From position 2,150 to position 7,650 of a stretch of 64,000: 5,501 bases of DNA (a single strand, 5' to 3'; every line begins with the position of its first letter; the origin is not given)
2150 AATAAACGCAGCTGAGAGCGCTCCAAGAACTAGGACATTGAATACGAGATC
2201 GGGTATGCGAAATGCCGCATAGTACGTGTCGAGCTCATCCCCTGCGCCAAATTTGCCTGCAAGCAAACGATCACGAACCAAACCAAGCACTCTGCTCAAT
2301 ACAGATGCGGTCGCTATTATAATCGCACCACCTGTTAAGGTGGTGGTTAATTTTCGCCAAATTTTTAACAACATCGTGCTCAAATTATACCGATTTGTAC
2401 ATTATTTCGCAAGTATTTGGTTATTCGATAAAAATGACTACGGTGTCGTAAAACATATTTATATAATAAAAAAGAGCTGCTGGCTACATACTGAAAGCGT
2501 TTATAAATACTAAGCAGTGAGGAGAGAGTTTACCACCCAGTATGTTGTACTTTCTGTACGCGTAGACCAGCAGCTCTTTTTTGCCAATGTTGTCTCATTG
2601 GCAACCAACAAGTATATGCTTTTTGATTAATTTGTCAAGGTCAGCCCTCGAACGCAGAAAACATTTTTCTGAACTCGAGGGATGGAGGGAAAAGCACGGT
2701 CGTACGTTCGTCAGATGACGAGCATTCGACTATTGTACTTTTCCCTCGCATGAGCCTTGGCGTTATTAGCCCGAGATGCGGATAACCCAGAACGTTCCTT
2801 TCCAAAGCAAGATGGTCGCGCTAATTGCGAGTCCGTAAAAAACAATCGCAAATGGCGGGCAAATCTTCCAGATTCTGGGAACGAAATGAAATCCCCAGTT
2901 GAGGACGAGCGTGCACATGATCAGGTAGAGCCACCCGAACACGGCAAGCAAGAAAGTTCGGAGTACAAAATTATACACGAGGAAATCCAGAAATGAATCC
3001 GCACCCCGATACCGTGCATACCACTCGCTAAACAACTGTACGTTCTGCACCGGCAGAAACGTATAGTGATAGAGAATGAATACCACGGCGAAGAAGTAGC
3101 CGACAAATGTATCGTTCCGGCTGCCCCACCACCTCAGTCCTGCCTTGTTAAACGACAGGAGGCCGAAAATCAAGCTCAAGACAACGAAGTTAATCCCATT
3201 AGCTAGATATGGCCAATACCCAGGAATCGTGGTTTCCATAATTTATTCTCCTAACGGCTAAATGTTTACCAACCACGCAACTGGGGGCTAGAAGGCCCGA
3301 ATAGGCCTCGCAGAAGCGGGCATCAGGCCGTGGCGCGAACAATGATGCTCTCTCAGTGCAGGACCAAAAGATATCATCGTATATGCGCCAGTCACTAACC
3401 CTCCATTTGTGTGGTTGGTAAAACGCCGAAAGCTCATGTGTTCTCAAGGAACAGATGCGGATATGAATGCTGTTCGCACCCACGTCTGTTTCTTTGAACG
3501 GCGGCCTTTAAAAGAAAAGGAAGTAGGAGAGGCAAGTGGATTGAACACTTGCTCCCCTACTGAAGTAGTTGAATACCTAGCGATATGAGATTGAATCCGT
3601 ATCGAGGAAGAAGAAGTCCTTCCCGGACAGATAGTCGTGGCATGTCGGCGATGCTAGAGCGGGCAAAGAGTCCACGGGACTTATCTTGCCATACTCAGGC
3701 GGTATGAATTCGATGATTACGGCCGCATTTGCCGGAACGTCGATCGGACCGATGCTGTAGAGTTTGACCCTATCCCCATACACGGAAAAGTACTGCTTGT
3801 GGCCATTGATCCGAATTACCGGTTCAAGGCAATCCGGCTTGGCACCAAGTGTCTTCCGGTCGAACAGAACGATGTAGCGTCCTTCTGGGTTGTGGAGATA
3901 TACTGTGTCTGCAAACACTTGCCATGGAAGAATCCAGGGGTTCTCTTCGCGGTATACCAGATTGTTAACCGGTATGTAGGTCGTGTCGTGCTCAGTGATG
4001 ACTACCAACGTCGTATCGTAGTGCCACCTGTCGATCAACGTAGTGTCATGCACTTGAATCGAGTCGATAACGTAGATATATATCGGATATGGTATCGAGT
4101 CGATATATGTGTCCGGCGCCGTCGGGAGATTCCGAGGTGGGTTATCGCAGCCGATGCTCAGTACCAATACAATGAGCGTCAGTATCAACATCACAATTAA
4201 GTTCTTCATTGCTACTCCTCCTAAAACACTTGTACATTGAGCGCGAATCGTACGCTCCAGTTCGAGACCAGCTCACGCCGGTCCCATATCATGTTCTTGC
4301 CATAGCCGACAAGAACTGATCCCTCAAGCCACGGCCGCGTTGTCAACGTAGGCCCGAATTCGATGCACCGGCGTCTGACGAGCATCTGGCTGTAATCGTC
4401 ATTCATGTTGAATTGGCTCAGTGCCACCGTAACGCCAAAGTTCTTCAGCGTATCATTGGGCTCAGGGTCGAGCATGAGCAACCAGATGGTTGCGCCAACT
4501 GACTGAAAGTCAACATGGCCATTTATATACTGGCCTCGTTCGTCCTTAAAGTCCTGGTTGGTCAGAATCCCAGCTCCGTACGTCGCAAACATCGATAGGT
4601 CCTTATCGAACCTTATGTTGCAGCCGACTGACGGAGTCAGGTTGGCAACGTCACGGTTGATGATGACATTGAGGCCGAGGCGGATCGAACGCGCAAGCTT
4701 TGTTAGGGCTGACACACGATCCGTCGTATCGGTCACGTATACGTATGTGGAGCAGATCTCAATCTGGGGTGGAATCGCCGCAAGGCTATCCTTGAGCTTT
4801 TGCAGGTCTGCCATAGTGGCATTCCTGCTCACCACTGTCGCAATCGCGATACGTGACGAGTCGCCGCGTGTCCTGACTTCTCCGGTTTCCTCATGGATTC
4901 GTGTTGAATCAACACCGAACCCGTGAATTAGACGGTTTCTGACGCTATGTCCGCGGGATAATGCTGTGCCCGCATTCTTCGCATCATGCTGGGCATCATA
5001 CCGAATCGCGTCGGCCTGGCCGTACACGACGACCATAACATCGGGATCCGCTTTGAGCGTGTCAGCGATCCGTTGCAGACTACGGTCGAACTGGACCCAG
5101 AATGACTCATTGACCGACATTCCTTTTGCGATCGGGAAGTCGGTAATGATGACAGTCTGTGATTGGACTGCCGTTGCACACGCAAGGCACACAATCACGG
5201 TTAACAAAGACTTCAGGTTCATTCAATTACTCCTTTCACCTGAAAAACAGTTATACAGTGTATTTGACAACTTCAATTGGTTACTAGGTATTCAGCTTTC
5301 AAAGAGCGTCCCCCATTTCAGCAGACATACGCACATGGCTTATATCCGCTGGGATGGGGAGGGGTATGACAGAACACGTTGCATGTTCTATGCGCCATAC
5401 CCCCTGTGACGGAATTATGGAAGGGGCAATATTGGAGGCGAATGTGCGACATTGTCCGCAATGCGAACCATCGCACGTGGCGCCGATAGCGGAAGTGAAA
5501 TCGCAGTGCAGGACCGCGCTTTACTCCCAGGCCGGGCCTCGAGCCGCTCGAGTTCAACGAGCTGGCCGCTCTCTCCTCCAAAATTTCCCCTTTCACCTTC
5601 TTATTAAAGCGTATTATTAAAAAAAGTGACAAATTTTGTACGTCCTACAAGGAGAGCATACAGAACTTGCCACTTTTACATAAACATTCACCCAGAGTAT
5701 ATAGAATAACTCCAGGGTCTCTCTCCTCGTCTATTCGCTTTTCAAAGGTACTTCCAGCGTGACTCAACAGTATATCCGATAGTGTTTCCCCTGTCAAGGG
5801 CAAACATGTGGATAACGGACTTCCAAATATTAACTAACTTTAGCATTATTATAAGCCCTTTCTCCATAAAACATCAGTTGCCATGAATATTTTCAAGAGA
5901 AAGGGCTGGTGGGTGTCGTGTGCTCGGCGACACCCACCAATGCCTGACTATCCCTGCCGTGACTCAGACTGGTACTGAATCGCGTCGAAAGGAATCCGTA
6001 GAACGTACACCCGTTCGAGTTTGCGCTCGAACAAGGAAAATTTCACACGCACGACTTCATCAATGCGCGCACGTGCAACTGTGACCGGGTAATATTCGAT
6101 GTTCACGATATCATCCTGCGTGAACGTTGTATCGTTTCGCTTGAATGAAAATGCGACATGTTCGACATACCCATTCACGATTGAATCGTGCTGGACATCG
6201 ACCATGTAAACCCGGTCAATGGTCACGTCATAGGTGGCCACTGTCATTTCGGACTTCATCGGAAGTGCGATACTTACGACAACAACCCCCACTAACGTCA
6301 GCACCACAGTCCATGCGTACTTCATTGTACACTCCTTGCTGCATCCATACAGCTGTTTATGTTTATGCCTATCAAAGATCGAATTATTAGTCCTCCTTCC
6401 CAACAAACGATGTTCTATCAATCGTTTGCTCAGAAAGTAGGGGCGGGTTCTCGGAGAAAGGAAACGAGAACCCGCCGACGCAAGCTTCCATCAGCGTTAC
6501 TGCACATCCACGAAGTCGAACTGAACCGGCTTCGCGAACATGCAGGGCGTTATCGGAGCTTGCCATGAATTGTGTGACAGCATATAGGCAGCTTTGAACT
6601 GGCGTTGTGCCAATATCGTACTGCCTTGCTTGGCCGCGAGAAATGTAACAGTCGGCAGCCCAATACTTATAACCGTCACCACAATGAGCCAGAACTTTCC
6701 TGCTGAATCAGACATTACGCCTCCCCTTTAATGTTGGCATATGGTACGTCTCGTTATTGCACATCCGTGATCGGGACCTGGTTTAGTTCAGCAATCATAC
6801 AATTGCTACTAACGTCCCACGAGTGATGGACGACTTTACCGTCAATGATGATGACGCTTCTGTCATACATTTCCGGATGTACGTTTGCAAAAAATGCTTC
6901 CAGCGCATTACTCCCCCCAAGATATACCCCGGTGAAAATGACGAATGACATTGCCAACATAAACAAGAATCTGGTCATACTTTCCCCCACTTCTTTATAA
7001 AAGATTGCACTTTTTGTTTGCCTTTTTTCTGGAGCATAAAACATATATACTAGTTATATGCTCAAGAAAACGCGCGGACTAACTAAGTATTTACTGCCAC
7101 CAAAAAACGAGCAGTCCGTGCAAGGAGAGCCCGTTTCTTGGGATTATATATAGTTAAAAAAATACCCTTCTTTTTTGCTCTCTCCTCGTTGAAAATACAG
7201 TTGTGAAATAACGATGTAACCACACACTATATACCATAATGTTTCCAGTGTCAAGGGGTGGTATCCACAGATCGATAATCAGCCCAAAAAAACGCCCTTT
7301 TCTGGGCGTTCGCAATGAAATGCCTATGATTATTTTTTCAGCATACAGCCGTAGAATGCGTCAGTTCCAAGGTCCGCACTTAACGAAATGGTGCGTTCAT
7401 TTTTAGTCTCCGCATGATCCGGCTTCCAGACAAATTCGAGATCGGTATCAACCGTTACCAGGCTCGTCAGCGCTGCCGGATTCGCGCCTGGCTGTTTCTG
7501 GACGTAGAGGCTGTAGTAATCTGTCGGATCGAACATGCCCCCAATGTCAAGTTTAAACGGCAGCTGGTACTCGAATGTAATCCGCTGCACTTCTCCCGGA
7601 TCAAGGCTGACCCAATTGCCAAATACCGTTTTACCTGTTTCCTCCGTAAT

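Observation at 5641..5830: Conserved promoter-plus-leader cassette (E1 at 5641..5830, E2 at 7105..7280) upstream of secreted-protein genes, with a shared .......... motif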

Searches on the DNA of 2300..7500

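Call 4: search_rna_families(source=window, start=2300, end=7500, threshold=evalue, max_evalue=10, show_alignments=3)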
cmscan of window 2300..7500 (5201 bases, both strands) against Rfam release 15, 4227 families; matches with E-value up to 10: 7.
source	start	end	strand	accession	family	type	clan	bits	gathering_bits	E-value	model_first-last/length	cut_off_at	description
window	5854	5907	-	RF03697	mir-722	Gene; miRNA;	-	22.5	81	0.72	6-60/67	no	mir-722 microRNA precursor family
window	7269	7331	+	RF02296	TtnuCD20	Gene; snRNA; snoRNA; CD-box;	-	22.1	80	3.7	1-66/66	no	Tetrahymena snoRNA TtnuCD20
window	5894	5953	-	RF01314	mir-1227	Gene; miRNA;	-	21.5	70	3.7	1-88/88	no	mir-1227 microRNA precursor family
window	7013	7082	-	RF00694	mir-137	Gene; miRNA;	CL00092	20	56.7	1.7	1-72/72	no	mir-137 microRNA precursor family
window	7102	7165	-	RF01489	sbrA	Gene; sRNA;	-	19.3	45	2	1-71/71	no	Listeria sRNA sbrA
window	7013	7082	+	RF00694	mir-137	Gene; miRNA;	CL00092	18.8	56.7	3.6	1-72/72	no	mir-137 microRNA precursor family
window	5620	5679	-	RF03614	mir-3431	Gene; miRNA;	-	18.6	100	3.4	1-86/86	no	mir-3431 microRNA precursor family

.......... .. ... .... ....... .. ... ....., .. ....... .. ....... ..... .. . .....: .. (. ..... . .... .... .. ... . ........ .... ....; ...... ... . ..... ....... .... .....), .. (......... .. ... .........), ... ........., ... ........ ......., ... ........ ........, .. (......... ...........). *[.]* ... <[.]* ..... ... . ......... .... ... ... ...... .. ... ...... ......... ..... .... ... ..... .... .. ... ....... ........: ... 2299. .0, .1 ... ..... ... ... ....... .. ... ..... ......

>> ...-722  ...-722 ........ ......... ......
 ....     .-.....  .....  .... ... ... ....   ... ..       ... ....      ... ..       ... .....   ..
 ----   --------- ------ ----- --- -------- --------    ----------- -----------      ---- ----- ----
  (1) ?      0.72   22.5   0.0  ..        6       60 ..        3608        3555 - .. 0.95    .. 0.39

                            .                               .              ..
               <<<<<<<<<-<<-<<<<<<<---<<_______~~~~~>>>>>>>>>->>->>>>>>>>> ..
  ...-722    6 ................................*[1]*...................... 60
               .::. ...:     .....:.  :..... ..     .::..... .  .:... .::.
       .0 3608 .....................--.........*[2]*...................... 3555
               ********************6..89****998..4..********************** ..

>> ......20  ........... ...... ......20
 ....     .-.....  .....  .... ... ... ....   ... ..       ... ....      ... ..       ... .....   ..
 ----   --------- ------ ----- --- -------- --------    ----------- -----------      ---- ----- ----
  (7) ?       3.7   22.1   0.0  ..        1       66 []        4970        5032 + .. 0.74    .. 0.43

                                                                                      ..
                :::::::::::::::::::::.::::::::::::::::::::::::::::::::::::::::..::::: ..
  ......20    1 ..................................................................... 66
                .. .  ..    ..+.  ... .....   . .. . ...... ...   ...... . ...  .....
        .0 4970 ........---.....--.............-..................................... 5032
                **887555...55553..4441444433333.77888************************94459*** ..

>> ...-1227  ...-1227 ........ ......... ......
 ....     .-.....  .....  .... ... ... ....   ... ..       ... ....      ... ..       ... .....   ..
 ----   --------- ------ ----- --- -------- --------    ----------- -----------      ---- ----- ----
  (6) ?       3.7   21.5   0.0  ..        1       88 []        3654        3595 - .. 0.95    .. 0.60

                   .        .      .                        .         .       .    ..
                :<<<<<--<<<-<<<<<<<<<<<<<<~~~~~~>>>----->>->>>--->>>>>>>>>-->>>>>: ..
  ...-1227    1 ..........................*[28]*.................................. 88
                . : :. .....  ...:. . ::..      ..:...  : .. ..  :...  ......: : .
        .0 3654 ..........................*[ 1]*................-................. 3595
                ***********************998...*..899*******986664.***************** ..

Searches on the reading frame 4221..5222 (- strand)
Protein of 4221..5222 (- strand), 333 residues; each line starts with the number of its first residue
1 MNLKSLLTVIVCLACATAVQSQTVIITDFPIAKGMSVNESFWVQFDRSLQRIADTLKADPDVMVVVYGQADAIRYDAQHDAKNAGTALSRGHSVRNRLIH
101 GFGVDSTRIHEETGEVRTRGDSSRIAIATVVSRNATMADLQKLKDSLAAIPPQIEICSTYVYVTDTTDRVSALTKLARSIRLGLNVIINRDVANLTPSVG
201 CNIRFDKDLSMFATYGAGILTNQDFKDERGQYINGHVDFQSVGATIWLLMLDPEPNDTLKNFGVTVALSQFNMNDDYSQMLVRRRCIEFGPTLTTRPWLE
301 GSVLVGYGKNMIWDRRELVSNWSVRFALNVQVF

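Call 9: search_protein_families(library=pfam, proteins=[window:4221-5222:-], max_evalue=0.01)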
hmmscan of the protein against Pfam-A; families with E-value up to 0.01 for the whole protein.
window:4221-5222:- (333 aa): 0 families

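Call 14: find_encoding_contigs(protein=window:4221-5222:-, flank=3000, max_places=6)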
Protein window:4221-5222:- (333 aa): 3 contigs read that carry it; 2 places shown.
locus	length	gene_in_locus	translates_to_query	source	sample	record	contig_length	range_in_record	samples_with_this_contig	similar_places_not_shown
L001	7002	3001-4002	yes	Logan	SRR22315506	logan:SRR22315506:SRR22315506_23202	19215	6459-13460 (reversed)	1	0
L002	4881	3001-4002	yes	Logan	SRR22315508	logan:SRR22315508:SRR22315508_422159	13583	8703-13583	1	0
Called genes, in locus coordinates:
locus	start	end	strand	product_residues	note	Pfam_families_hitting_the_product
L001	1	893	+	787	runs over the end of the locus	PF13196:DUF4012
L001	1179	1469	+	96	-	-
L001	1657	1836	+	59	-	-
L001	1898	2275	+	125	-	-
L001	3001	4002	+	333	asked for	-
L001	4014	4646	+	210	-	-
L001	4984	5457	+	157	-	-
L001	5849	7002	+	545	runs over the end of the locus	PF03023:MurJ, PF13440:Polysacc_synt_3, PF01554:MatE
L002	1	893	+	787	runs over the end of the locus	PF13196:DUF4012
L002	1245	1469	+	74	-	-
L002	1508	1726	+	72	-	-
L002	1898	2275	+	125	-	-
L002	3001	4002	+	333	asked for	-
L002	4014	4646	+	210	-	-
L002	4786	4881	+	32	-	?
